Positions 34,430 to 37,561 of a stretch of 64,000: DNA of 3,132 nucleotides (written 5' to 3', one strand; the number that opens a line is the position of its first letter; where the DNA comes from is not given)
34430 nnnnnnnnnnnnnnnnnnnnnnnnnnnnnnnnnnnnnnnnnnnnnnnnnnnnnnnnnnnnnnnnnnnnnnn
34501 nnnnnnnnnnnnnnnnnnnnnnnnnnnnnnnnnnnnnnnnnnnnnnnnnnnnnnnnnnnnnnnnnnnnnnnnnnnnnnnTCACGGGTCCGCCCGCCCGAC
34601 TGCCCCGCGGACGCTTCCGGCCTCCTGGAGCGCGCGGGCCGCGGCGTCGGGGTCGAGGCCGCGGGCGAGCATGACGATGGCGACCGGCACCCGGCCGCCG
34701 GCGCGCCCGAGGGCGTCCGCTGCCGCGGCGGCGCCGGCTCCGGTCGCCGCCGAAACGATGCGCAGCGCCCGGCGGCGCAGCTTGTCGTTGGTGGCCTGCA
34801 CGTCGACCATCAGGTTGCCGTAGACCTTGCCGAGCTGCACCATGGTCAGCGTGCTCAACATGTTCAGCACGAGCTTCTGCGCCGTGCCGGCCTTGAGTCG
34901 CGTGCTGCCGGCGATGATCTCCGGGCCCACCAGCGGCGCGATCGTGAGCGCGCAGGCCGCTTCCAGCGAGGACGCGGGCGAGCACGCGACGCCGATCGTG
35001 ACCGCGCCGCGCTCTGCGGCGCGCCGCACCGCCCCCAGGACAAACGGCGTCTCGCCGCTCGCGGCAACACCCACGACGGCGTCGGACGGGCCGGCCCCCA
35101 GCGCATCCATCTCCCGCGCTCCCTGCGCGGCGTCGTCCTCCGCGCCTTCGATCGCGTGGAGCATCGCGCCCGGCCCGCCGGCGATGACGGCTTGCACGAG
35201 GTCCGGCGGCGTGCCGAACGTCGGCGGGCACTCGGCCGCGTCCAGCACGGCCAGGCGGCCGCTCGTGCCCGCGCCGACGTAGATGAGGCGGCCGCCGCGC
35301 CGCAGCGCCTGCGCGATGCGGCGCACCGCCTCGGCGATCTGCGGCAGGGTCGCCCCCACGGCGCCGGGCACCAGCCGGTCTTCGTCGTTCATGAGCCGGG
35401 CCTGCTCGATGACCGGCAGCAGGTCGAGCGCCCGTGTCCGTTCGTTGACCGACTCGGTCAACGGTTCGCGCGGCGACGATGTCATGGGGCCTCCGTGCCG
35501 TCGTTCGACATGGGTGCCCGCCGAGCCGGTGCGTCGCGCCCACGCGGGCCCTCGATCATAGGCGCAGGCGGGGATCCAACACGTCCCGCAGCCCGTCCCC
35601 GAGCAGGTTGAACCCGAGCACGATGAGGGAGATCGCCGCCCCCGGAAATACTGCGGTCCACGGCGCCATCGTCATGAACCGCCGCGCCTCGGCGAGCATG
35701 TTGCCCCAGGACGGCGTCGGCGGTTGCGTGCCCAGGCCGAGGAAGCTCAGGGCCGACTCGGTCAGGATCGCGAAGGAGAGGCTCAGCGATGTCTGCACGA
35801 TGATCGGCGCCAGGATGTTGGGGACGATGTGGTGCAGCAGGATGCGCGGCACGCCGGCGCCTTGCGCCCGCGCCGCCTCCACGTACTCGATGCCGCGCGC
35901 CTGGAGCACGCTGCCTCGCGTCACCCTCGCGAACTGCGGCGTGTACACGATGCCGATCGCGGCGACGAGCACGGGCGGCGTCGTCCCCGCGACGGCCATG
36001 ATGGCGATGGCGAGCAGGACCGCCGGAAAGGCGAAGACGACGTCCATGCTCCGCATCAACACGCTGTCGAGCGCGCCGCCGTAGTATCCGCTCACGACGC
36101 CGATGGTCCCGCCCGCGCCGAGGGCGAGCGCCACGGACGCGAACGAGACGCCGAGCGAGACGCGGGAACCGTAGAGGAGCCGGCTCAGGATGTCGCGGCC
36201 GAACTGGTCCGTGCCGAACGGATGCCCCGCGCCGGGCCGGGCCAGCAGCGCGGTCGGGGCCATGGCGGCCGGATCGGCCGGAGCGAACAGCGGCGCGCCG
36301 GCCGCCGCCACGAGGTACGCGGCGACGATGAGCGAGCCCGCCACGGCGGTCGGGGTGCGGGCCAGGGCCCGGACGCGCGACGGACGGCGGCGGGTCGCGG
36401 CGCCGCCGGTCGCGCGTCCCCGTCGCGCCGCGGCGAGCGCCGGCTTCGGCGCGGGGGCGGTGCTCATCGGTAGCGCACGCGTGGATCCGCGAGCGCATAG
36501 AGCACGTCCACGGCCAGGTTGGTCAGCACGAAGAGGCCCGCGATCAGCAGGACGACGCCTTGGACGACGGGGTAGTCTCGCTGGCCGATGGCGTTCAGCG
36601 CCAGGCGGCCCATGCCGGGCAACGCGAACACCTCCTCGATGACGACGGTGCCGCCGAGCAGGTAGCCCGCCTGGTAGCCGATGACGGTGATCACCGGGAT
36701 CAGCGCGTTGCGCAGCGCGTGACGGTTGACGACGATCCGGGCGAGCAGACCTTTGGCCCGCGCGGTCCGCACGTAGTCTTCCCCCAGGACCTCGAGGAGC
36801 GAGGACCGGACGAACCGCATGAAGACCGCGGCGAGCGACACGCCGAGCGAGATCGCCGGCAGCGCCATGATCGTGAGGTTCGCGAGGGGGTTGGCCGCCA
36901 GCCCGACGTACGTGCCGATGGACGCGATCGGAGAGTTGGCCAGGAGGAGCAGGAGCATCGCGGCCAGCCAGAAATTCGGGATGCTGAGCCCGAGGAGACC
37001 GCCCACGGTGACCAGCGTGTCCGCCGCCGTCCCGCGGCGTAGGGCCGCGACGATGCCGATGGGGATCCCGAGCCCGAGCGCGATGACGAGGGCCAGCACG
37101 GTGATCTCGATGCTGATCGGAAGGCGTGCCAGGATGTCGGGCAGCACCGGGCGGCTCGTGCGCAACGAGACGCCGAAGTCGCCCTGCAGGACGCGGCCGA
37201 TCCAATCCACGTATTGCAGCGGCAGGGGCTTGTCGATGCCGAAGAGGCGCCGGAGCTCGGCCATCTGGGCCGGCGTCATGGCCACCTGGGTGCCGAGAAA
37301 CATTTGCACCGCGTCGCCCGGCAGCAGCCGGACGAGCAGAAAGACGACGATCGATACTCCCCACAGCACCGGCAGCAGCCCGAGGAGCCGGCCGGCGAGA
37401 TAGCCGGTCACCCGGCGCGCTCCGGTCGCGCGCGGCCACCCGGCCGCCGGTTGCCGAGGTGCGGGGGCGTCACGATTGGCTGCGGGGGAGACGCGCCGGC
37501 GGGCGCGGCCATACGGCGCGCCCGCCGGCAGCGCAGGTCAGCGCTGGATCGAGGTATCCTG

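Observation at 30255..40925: Peptidoglycan-recycling supercluster: ATPase-less muropeptide importer, murQ, anmK, serine hydrolase, GlcNAc kinase and nanE, facing nagA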

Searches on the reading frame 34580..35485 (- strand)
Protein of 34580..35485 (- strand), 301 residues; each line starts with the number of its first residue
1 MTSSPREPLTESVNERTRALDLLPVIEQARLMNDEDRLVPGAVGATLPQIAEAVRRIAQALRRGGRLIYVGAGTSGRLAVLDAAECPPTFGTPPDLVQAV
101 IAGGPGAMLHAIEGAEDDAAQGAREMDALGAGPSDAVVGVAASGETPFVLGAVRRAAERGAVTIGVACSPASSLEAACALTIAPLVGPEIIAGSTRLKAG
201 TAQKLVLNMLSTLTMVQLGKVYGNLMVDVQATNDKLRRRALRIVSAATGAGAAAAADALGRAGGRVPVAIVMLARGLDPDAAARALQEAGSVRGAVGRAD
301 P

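Call 6: search_protein_families(library=pfam, proteins=[window:34580-35485:-])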
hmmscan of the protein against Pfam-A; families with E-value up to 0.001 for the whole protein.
window:34580-35485:- (301 aa): 6 families
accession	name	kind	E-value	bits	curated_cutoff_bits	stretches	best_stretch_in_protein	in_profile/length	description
PF22645.1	GKRP_SIS_N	-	2.4e-18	66.4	27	1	49-154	1-110/113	Glucokinase regulatory protein N-terminal SIS domain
PF20741.3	GKRP-like_C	-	2.8e-09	37.8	27.7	1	224-261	2-39/100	C-terminal lid domain of glucokinase regulatory protein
PF13580.11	SIS_2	-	2.4e-08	34.5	27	1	48-166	19-136/138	SIS domain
PF01380.27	SIS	-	2.8e-07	30.8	25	1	131-210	51-128/131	SIS domain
PF22198.1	GKRP_SIS_2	-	2e-06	28.1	27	1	49-105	6-62/191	Glucokinase regulatory protein, second SIS domain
PF02776.23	TPP_enzyme_N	-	0.00022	21.4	26.8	1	210-272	8-71/119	Thiamine pyrophosphate enzyme, N-terminal TPP binding domain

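Call 7: search_protein_families(library=ncbifam, proteins=[window:34580-35485:-])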
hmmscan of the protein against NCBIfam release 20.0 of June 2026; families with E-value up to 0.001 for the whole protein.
window:34580-35485:- (301 aa): 8 families
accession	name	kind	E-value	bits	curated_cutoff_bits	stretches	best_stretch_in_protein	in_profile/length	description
NF003915.0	PRK05441.1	subfamily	4.4e-117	390.4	168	1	7-296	5-295/300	N-acetylmuramic acid 6-phosphate etherase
NF009222.0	PRK12570.1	subfamily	1.8e-108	362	255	1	9-297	14-303/307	N-acetylmuramic acid 6-phosphate etherase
TIGR00274.1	TIGR00274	equivalog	9e-103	343.3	302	1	9-292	2-286/291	N-acetylmuramic acid 6-phosphate etherase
TIGR01135.1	glmS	equivalog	2.1e-07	29.9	418.05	1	134-237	339-440/607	glutamine--fructose-6-phosphate transaminase (isomerizing)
NF001484.0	PRK00331.1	subfamily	9.2e-07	27.6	381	1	133-235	333-433/601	isomerizing glutamine--fructose-6-phosphate transaminase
NF002805.0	PRK02947.1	subfamily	2.9e-05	23.3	135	0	48-169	24-143/247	sugar isomerase domain-containing protein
NF010546.0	PRK13936.1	equivalog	8.1e-05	22.5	276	1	42-167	21-145/197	phosphoheptose isomerase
TIGR00441.1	gmhA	equivalog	0.00096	19.2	209.45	0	57-173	4-119/154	D-sedoheptulose 7-phosphate isomerase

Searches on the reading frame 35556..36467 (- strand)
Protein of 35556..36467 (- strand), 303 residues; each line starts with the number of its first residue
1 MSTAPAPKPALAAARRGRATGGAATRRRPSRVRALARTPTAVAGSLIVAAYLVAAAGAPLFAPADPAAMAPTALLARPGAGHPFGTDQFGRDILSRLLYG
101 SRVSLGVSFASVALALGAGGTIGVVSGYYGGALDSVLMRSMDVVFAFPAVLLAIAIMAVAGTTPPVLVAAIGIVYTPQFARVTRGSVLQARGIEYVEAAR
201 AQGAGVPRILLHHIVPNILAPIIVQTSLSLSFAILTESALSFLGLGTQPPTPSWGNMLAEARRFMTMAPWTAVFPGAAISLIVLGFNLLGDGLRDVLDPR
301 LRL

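Call 6: search_protein_families(library=pfam, proteins=[window:35556-36467:-])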
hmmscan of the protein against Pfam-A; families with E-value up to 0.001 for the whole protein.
window:35556-36467:- (303 aa): 2 families
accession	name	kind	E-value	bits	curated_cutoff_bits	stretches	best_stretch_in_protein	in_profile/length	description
PF00528.27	BPD_transp_1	-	1.4e-32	113.4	26.4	1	119-302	1-183/184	Binding-protein-dependent transport system inner membrane component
PF12911.12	OppC_N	-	0.00076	19.8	23.9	1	33-77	8-52/53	N-terminal TM domain of oligopeptide transport permease C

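Call 7: search_protein_families(library=ncbifam, proteins=[window:35556-36467:-])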
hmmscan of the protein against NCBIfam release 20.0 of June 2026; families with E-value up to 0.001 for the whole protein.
window:35556-36467:- (303 aa): 23 families
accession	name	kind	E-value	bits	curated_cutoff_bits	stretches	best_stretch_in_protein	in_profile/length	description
NF045476.1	Opp4C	equivalog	4.8e-83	278.6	350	1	32-300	7-278/278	oligopeptide ABC transporter permease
NF045473.1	Opp1C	equivalog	3.1e-82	276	350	1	38-301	4-267/267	nickel/cobalt ABC transporter permease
NF045474.1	Opp2C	equivalog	8.4e-78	261.2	300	1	64-298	2-236/236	nickel transporter permease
TIGR02790.1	nickel_nikC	equivalog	8.2e-74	248.4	358.45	1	42-298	2-258/258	nickel ABC transporter permease subunit NikC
NF011662.0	PRK15082.1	equivalog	2.7e-73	247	484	1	33-301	31-300/303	glutathione ABC transporter permease GsiD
NF007376.0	PRK09881.1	equivalog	1.6e-71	240.7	434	1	29-301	21-293/298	D,D-dipeptide ABC transporter permease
NF008160.0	PRK10913.1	equivalog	2.4e-68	230.8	483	1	37-302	28-299/300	dipeptide ABC transporter permease DppC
NF007738.0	PRK10417.1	equivalog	1.2e-66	225.1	335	1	43-301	13-271/277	nickel ABC transporter permease subunit NikC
NF047573.1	opine_perm_CntC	exception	2.2e-59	201.1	440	1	35-301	5-271/271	staphylopine uptake ABC transporter permease subunit CntC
NF045475.1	Opp3C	equivalog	5.5e-55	186.8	450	1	83-302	109-328/328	oligopeptide ABC transporter permease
NF011935.0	PRK15406.1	equivalog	6.9e-55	186.9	433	1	76-301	76-301/302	oligopeptide ABC transporter permease OppC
NF011691.0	PRK15111.1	equivalog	1.2e-43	149.8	379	1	84-297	78-291/296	putrescine export ABC transporter permease SapC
NF043080.1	MMSYN1_0166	equivalog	4e-36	124.5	370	1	33-301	32-305/307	oligopeptide ABC transporter permease OppC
NF011596.0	PRK15021.1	subfamily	1.6e-25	89.9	439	1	76-300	115-338/341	microcin C ABC transporter permease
NF045470.1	Opp2B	equivalog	1.2e-09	37.8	350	1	94-246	84-255/300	nickel ABC transporter permease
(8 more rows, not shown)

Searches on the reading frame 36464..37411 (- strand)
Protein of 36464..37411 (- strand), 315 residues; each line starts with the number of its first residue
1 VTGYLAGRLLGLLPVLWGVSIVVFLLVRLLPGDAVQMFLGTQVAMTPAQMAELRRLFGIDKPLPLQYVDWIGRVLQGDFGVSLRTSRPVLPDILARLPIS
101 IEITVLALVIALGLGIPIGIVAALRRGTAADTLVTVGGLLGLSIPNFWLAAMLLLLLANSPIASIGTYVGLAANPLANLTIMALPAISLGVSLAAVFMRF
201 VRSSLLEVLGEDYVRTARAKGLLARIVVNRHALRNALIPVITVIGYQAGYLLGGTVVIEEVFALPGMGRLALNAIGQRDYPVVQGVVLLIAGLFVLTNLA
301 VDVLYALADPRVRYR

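Call 6: search_protein_families(library=pfam, proteins=[window:36464-37411:-])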
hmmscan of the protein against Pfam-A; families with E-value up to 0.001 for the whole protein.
window:36464-37411:- (315 aa): 2 families
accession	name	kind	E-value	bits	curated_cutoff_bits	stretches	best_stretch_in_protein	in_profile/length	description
PF00528.27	BPD_transp_1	-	8.9e-34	117.3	26.4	1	115-313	1-183/184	Binding-protein-dependent transport system inner membrane component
PF19300.4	BPD_transp_1_N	-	6.3e-11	42.9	23.8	1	1-102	1-112/114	Binding-prot-dependent transport system membrane comp, N-term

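Call 7: search_protein_families(library=ncbifam, proteins=[window:36464-37411:-])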
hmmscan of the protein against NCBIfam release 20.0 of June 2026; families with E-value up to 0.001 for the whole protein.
window:36464-37411:- (315 aa): 16 families
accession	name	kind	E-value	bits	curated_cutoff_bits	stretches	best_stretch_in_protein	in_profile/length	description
NF045470.1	Opp2B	equivalog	4.2e-93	311.8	350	1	8-313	1-300/300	nickel ABC transporter permease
NF007677.0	PRK10352.1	equivalog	1.3e-81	274.1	433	1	1-314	1-308/314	nickel ABC transporter permease subunit NikB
TIGR02789.1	nickel_nikB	equivalog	6.7e-80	268.8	447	1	1-313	1-307/314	nickel ABC transporter permease subunit NikB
NF011661.0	PRK15081.1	equivalog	1.9e-78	264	463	1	1-315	1-306/306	glutathione ABC transporter permease GsiC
NF045469.1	Opp1B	equivalog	1.4e-75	254.7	380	1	1-313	1-307/307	nickel/cobalt ABC transporter permease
NF008161.0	PRK10914.1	equivalog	1.6e-71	241.2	590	2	177-314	200-337/339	dipeptide ABC transporter permease DppB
NF045472.1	Opp4B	equivalog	2.3e-69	234.1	450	1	2-313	2-319/319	oligopeptide ABC transporter permease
NF045471.1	Opp3B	equivalog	3.2e-68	230.4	480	1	1-313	1-303/308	oligopeptide ABC transporter permease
NF007008.0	PRK09471.1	equivalog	3.3e-56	191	388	1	3-314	3-306/306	oligopeptide ABC transporter permease OppB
NF011690.0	PRK15110.1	equivalog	1.4e-41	143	432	2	178-310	179-311/321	putrescine export ABC transporter permease SapB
NF011712.0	PRK15133.1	subfamily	6.6e-39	133.9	445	1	45-314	81-361/364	microcin C ABC transporter permease YejB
NF043081.1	MMSYN1_0165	equivalog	1.2e-30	106.8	350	1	70-313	150-385/388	oligopeptide ABC transporter permease OppB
NF045474.1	Opp2C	equivalog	2e-07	30.9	300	1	87-248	29-168/236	nickel transporter permease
NF045473.1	Opp1C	equivalog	1.4e-05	24.6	350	1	91-248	61-196/267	nickel/cobalt ABC transporter permease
NF045476.1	Opp4C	equivalog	1.8e-05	24.1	350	1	90-268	69-222/278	oligopeptide ABC transporter permease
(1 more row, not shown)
